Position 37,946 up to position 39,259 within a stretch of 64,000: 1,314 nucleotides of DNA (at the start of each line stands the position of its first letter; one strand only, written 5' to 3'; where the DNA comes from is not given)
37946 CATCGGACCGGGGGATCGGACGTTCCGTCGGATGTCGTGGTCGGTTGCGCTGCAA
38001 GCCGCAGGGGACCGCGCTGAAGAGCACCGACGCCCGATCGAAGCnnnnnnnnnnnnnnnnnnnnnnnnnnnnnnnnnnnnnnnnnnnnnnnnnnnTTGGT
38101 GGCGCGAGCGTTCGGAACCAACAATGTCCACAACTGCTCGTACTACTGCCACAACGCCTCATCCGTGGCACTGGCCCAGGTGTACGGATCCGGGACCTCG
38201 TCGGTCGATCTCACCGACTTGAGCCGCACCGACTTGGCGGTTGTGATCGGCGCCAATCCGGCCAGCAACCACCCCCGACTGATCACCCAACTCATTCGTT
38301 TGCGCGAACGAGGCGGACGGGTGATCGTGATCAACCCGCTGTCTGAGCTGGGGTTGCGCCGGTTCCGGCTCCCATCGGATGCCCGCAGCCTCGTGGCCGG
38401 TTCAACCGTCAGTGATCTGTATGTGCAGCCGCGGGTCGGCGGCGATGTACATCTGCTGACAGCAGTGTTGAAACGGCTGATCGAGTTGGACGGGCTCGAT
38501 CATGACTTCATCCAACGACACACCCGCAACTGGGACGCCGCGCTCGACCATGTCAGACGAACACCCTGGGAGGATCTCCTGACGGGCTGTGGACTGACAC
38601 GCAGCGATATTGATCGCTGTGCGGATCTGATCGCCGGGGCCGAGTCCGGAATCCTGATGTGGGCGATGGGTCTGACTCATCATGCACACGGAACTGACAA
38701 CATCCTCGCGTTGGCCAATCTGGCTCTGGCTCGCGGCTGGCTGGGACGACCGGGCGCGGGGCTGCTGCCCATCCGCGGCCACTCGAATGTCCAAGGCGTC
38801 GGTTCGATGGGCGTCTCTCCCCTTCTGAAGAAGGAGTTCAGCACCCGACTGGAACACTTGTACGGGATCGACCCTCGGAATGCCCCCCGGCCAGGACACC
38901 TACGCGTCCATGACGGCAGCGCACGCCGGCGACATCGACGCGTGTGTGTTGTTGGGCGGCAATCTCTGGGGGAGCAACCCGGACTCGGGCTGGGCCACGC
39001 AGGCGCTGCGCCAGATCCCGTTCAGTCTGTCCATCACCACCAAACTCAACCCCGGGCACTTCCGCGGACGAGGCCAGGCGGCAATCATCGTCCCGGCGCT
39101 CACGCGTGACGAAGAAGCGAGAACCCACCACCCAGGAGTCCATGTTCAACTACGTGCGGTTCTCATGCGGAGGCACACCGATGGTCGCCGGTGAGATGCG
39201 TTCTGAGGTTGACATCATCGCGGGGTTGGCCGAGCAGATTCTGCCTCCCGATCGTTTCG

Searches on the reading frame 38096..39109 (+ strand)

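Call 79: search_protein_families(library=pfam, proteins=[window:38096-39109:+], max_evalue=0.001)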
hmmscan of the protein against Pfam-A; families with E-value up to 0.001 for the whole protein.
window:38096-39109:+ (337 aa): 1 family
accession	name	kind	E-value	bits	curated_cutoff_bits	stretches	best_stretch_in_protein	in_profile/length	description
PF00384.28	Molybdopterin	-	2e-09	37.4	24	1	4-227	65-225/353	Molybdopterin oxidoreductase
